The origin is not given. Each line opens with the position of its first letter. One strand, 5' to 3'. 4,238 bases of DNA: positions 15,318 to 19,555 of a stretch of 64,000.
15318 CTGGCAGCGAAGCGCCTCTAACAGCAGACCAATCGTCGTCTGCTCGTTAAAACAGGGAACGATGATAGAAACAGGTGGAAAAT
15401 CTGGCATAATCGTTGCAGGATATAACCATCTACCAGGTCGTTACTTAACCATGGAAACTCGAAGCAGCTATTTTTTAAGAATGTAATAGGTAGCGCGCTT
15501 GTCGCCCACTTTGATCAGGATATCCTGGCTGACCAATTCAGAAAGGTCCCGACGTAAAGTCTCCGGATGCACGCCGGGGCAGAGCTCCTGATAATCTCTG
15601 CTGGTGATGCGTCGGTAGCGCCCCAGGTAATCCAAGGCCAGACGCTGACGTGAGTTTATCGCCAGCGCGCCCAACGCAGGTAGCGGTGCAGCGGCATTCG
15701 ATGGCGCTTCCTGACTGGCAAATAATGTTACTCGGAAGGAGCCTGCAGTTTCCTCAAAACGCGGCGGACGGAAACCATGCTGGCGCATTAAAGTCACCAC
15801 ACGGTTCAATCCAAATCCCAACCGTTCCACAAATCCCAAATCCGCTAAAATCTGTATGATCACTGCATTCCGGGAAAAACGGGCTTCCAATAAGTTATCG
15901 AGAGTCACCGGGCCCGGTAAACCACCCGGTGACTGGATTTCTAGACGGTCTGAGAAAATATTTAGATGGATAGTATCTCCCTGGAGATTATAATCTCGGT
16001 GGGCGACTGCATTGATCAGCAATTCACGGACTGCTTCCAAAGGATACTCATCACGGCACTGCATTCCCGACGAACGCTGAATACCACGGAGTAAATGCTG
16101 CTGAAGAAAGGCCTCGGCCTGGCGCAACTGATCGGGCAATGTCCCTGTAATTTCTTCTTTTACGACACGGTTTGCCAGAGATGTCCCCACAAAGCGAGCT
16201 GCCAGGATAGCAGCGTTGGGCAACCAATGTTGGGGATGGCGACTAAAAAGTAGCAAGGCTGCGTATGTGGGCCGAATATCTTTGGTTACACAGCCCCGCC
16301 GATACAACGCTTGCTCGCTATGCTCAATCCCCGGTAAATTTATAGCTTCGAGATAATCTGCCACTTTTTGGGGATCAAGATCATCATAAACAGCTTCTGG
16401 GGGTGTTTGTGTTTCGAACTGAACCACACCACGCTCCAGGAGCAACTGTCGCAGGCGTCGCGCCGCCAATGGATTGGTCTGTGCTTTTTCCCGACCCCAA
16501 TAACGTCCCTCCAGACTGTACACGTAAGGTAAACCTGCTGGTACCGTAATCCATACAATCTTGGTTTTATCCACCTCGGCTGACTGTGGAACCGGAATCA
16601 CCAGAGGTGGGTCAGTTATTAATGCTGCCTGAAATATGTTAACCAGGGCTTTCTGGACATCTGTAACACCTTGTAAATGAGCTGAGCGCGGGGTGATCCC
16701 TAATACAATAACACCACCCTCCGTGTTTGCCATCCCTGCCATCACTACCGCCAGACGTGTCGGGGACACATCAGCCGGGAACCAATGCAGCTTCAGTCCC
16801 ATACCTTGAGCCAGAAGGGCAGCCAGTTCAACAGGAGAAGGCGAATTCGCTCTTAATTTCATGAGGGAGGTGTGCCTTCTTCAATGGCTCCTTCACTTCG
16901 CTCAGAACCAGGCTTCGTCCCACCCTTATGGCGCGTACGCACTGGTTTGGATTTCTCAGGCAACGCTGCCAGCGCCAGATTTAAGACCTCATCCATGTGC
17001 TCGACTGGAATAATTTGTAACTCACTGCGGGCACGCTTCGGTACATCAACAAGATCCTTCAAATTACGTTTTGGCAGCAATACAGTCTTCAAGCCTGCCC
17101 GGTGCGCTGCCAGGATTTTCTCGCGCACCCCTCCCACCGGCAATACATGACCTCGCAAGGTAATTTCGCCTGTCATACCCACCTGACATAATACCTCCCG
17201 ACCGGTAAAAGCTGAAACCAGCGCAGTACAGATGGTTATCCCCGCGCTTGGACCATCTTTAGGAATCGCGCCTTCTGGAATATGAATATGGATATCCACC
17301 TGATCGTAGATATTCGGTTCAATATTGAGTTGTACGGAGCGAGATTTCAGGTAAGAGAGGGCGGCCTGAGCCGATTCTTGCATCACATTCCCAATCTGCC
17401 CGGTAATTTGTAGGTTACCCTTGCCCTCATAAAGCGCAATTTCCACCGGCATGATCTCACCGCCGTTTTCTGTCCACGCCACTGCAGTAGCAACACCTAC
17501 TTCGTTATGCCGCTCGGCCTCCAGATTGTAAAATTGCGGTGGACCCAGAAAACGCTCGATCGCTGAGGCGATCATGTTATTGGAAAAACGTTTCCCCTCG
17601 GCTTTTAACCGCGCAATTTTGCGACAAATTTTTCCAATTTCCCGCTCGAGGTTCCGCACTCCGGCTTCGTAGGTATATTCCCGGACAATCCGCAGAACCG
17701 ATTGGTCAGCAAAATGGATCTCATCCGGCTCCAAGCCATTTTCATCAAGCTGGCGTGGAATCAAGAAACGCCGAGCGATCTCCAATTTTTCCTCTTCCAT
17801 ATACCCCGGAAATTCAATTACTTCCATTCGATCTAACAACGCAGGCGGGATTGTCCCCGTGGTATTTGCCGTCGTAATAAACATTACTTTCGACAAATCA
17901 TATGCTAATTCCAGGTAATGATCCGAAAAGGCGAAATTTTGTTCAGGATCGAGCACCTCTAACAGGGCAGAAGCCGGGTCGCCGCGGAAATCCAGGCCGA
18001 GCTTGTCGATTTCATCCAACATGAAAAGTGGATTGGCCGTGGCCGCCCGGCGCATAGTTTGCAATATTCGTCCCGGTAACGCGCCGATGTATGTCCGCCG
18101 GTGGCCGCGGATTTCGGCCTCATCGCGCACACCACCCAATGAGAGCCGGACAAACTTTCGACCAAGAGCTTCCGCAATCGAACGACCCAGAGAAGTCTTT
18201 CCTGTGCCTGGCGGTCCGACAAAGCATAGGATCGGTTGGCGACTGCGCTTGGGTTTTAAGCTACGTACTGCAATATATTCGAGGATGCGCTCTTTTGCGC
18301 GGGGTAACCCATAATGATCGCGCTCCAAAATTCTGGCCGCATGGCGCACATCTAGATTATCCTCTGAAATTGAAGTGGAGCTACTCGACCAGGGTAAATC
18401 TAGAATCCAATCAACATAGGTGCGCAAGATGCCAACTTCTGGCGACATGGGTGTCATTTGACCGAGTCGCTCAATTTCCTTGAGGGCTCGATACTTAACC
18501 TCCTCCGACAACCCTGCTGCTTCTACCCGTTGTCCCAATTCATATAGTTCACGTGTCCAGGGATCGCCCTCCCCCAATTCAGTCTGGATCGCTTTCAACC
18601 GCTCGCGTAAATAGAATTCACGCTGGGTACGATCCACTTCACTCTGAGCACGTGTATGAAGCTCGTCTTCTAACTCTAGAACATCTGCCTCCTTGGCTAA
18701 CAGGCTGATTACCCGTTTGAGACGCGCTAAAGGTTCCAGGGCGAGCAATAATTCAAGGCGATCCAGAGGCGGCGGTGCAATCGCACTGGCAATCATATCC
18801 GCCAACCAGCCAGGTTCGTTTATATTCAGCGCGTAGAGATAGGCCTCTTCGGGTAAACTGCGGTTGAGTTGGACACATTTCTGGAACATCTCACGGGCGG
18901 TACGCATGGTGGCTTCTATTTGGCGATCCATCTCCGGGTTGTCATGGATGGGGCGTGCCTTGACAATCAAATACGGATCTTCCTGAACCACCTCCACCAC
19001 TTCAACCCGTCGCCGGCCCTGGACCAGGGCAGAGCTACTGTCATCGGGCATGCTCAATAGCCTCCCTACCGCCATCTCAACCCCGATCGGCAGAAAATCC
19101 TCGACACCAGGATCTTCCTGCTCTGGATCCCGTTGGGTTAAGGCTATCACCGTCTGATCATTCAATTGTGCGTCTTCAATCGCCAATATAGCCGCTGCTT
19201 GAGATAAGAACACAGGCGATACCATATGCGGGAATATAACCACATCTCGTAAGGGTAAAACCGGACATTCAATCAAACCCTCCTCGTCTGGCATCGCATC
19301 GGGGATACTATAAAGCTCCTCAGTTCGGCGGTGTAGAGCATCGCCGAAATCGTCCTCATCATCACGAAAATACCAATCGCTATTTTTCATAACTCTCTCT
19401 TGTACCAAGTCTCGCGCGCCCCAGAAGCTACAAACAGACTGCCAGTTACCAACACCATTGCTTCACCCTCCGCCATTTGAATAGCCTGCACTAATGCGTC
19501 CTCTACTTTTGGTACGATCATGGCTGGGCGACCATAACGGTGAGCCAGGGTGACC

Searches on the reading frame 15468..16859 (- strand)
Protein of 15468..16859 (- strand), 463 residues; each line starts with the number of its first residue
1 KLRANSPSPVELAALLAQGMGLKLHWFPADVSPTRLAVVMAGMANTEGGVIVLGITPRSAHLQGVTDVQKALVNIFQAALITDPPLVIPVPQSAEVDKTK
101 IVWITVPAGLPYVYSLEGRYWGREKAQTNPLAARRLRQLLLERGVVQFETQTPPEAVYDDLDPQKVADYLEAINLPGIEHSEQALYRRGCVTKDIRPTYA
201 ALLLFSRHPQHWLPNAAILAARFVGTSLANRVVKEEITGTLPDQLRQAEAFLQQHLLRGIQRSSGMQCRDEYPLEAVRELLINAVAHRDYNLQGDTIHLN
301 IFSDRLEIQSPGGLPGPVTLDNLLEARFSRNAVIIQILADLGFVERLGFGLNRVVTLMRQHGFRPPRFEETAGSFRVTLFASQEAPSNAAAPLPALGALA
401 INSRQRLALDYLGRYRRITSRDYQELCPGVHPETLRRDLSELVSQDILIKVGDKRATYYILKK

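Call 9: search_protein_families(library=pfam, proteins=[window:15468-16859:-], max_evalue=0.001)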
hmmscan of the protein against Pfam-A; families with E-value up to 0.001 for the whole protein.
window:15468-16859:- (463 aa): 2 families
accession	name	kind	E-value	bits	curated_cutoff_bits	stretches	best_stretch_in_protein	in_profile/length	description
PF13749.12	HATPase_c_4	-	5.3e-23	81.3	26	1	294-379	1-89/89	Putative ATP-dependent DNA helicase recG C-terminal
PF04326.19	SLFN_AlbA_2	-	1.1e-06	29.6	25.3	1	40-131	24-117/118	Schlafen, AlbA_2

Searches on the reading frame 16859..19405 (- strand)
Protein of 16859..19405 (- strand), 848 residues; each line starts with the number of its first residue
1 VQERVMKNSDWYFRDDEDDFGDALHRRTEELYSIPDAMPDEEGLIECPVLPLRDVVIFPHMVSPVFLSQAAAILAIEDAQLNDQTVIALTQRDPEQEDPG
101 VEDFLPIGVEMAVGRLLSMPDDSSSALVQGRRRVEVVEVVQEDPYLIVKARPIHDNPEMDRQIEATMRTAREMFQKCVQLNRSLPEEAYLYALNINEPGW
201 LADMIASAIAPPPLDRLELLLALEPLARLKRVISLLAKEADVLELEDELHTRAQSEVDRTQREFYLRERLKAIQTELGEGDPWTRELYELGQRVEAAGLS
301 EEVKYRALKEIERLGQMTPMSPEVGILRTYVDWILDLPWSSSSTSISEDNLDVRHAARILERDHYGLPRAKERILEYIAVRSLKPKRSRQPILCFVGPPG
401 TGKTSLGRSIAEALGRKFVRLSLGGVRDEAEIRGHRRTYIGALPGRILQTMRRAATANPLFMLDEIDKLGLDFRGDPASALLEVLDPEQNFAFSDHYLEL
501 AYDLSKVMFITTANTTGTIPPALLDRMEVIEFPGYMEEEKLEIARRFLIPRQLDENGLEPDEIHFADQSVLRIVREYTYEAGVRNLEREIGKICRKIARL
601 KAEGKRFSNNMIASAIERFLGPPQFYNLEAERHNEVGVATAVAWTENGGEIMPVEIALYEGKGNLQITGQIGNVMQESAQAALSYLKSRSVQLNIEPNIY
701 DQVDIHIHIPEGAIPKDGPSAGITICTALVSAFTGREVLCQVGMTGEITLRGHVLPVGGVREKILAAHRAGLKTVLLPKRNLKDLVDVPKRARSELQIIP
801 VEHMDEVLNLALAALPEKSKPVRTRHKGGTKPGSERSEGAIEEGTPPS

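Call 33: search_protein_families(library=pfam, proteins=[window:16859-19405:-], max_evalue=0.00001)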
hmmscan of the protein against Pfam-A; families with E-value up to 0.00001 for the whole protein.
window:16859-19405:- (848 aa): 6 families
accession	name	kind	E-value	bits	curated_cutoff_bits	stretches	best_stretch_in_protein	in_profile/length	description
PF05362.19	Lon_C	-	1e-84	283.6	21.1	1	614-813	5-204/205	Lon protease (S16) C-terminal proteolytic domain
PF02190.22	LON_substr_bdg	-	3.7e-41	141.7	28.7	1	46-238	1-200/200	ATP-dependent protease La (LON) substrate-binding domain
PF00004.35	AAA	-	1.8e-24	87.1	21.2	1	393-531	1-127/131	ATPase family associated with various cellular activities (AAA)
PF22667.2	Lon_lid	-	5.9e-21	74.3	27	1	555-605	2-52/57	Lon protease AAA+ ATPase lid domain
PF07728.20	AAA_5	-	1.4e-07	32.1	22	1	393-527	2-139/139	AAA domain (dynein-related subfamily)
PF13541.12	ChlI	-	2e-07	31.4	27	1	654-781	1-121/121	Subunit ChlI of Mg-chelatase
